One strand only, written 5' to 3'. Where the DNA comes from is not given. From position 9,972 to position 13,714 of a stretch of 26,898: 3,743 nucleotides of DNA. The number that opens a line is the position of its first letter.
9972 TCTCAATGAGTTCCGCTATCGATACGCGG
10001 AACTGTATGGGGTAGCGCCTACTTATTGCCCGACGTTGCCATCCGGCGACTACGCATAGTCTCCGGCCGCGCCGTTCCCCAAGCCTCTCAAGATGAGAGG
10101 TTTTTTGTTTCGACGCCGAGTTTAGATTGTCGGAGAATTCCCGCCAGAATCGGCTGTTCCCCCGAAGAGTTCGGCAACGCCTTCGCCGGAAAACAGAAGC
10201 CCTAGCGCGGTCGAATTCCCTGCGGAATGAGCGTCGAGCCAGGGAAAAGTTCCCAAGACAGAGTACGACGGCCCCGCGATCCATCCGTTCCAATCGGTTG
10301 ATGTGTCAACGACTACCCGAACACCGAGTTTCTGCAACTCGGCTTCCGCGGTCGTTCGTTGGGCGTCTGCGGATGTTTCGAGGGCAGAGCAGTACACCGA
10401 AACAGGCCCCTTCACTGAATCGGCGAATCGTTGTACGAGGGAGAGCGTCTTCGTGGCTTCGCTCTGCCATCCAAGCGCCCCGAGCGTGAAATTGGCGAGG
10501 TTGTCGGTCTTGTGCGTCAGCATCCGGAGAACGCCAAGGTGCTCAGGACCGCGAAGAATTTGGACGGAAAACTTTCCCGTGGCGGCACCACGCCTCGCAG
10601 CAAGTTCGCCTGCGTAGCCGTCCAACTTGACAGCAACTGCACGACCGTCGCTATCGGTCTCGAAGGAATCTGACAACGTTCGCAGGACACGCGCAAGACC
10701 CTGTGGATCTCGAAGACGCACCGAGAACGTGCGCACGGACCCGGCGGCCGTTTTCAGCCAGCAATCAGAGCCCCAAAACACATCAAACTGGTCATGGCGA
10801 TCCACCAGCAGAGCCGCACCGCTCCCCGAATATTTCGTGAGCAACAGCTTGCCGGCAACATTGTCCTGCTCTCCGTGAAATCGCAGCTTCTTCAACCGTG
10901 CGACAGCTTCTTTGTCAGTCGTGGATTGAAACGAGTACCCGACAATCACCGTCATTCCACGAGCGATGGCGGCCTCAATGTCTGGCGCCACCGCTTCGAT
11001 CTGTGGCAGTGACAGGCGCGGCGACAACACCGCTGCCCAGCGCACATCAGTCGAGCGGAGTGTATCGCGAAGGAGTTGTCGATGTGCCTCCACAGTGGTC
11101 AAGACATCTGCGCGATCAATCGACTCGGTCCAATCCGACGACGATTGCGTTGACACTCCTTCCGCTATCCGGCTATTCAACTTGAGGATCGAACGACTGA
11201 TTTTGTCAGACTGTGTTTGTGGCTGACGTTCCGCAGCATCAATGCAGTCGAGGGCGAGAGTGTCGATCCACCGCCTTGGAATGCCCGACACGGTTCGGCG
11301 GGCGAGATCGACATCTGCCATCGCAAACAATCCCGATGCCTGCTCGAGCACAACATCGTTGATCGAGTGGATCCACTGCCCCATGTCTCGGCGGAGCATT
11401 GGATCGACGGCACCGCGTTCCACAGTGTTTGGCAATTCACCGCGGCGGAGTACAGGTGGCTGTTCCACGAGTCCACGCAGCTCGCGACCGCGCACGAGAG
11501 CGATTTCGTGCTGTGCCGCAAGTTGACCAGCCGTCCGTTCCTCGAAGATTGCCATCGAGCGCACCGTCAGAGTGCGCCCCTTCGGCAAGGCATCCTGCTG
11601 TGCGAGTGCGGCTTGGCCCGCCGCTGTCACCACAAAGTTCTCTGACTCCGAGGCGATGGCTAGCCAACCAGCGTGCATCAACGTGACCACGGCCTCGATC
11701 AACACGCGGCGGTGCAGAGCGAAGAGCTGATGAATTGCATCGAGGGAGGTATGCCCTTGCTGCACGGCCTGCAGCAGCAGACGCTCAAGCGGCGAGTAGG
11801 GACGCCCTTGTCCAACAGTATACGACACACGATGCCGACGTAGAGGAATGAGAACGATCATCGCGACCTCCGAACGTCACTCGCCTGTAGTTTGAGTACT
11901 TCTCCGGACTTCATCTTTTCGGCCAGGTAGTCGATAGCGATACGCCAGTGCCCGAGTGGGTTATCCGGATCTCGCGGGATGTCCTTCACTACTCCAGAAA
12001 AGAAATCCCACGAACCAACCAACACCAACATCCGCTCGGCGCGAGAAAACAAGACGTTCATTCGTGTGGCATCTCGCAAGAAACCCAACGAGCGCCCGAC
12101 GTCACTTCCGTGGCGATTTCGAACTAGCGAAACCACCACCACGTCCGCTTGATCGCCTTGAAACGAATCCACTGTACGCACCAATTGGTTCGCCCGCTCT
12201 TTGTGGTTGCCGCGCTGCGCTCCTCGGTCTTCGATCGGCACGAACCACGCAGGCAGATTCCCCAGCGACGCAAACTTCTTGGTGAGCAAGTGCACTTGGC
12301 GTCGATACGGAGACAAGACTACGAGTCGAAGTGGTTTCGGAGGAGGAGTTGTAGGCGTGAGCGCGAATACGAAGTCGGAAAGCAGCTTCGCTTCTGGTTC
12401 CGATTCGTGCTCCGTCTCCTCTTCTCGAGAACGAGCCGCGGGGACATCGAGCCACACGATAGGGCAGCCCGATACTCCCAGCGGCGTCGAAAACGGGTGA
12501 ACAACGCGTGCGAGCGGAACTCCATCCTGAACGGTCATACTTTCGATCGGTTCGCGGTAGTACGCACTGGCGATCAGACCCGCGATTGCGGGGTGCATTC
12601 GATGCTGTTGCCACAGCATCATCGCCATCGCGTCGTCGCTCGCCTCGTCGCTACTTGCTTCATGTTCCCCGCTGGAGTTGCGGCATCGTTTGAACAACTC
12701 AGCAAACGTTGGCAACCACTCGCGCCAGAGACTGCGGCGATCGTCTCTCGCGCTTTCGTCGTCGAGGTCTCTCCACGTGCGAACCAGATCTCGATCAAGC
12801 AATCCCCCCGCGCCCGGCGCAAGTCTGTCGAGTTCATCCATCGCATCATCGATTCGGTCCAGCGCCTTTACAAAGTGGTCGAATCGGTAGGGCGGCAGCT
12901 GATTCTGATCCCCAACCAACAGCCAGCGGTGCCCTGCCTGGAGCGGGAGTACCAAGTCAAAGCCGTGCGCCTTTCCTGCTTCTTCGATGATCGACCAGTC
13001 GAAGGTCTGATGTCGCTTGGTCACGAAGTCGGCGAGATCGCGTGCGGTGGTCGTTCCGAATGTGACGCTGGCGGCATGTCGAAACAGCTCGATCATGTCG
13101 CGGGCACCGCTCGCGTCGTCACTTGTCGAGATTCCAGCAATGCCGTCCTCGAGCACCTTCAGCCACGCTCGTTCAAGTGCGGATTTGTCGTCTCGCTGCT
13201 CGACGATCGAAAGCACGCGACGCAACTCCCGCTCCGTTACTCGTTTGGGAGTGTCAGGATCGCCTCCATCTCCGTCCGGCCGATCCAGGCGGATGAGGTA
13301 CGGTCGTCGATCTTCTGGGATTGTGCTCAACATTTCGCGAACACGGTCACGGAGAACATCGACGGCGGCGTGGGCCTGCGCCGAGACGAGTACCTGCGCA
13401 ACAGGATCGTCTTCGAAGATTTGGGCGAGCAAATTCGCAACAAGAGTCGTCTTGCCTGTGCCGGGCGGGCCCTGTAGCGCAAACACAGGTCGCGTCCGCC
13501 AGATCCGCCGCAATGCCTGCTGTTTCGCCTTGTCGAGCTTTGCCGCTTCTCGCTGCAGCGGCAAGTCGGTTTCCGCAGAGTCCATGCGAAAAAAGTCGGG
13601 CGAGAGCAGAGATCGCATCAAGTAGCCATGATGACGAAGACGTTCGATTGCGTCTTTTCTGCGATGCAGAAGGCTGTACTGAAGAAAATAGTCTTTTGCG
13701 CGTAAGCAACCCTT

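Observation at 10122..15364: Coupled kinase-like/SF1-helicase giant gene plus wHTH/PLD-like partner: Mokosh-type-I-like architecture with non-canonical catalytic motifs (top candidate for an undescribed defence variant)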

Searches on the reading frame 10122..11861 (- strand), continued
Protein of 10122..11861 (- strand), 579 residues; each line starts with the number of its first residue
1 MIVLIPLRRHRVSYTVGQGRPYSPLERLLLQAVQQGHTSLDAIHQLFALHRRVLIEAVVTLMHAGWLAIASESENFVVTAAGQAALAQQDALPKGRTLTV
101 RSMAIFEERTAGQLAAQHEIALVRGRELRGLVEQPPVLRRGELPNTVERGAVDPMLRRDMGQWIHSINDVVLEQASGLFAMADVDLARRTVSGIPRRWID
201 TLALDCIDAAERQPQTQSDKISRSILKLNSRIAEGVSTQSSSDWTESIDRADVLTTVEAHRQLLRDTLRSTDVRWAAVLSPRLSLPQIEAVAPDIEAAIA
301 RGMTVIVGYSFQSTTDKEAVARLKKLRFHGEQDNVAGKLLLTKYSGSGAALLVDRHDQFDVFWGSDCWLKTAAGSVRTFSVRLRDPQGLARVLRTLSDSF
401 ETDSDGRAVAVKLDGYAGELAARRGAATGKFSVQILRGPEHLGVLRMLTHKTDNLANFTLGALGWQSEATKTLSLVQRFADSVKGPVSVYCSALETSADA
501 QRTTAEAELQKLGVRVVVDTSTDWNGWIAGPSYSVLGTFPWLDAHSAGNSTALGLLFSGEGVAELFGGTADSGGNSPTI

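Call 90: find_encoding_contigs(protein=P0014, flank=7000, max_places=1)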
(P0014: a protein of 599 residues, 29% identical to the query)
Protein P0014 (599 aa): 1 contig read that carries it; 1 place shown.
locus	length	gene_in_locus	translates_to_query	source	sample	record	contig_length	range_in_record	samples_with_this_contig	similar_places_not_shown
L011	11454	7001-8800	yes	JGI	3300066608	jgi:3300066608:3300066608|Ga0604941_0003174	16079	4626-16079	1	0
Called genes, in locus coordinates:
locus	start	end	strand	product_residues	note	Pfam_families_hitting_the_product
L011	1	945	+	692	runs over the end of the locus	PF25852:DUF6242_C (faint), PF02012:BNR (faint), PF15902:Sortilin-Vps10, PF14870:PSII_BNR (faint), PF15902:Sortilin-Vps10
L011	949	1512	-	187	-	-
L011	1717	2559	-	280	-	-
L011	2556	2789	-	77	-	-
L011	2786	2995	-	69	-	PF00156:Pribosyltran (weak)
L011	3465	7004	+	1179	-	PF13086:AAA_11, PF13245:AAA_19 (weak), PF13604:AAA_30 (faint), PF13086:AAA_11, PF13087:AAA_12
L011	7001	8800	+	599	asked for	-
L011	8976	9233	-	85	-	PF13560:HTH_31, PF12844:HTH_19 (weak), PF01381:HTH_3, PF13443:HTH_26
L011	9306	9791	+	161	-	-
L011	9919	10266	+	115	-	-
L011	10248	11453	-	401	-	?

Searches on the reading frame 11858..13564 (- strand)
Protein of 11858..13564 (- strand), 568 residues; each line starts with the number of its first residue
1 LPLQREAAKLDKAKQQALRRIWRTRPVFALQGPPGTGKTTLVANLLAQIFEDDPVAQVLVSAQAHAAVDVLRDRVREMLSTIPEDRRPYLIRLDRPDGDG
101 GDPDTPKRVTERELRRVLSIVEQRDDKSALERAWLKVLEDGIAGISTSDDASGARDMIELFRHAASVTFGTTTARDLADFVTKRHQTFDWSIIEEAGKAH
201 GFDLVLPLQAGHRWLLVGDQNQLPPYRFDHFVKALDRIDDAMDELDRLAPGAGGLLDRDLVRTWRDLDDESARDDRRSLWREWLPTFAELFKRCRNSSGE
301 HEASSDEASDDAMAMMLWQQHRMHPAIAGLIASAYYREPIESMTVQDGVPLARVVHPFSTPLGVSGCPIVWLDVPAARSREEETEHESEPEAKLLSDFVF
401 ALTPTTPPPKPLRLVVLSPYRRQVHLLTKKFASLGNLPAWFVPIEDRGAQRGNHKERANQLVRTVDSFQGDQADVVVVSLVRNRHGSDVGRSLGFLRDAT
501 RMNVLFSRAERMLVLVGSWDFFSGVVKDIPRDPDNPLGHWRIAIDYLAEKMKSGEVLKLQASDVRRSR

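Call 80: search_solved_structures(query=window:11858-13564:-, max_evalue=0.00001)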
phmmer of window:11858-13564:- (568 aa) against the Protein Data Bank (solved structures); distinct sequences matched with E-value up to 0.00001: 23.
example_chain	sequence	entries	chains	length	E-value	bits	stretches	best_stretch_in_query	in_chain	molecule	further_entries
4b3f_X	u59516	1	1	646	5.2e-14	54.9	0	10-260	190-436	DNA-BINDING PROTEIN SMUBP-2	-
4b3g_A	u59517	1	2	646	5.2e-14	54.9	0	10-260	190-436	DNA-BINDING PROTEIN SMUBP-2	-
5eax_A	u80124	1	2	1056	4.9e-13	51.7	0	462-519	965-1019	DNA replication ATP-dependent helicase/nuclease DNA2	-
5eaw_A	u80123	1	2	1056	4.9e-13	51.7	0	462-519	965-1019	DNA replication ATP-dependent helicase/nuclease DNA2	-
5ean_A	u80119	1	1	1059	5e-13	51.7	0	462-519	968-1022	DNA replication ATP-dependent helicase/nuclease DNA2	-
5mzn_A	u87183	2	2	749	1e-12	50.6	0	318-517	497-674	Helicase SEN1,Helicase SEN1 | Helicase SEN1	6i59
8rd3_A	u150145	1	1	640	2.6e-11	46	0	462-518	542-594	ATP-dependent helicase NAM7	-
2xzl_A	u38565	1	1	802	6.6e-11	44.7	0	462-518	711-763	ATP-DEPENDENT HELICASE NAM7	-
8ram_O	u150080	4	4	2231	1.2e-10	43.8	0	319-517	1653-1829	Helicase SEN1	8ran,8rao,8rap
9qdq_A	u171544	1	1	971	1.4e-10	43.6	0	462-518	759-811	ATP-dependent helicase NAM7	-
2xzo_A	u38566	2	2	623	1.6e-10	43.4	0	462-518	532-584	REGULATOR OF NONSENSE TRANSCRIPTS 1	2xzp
2gjk_A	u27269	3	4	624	1.7e-10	43.3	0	462-518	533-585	Regulator of nonsense transcripts 1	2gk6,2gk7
6ej5_A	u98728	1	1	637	1.8e-10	43.2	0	462-518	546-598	Regulator of nonsense transcripts 1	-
9qwn_A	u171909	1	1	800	4.4e-10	42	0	462-518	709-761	Isoform 2 of Regulator of nonsense transcripts 1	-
2wjv_A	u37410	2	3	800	4.4e-10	42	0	462-518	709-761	REGULATOR OF NONSENSE TRANSCRIPTS 1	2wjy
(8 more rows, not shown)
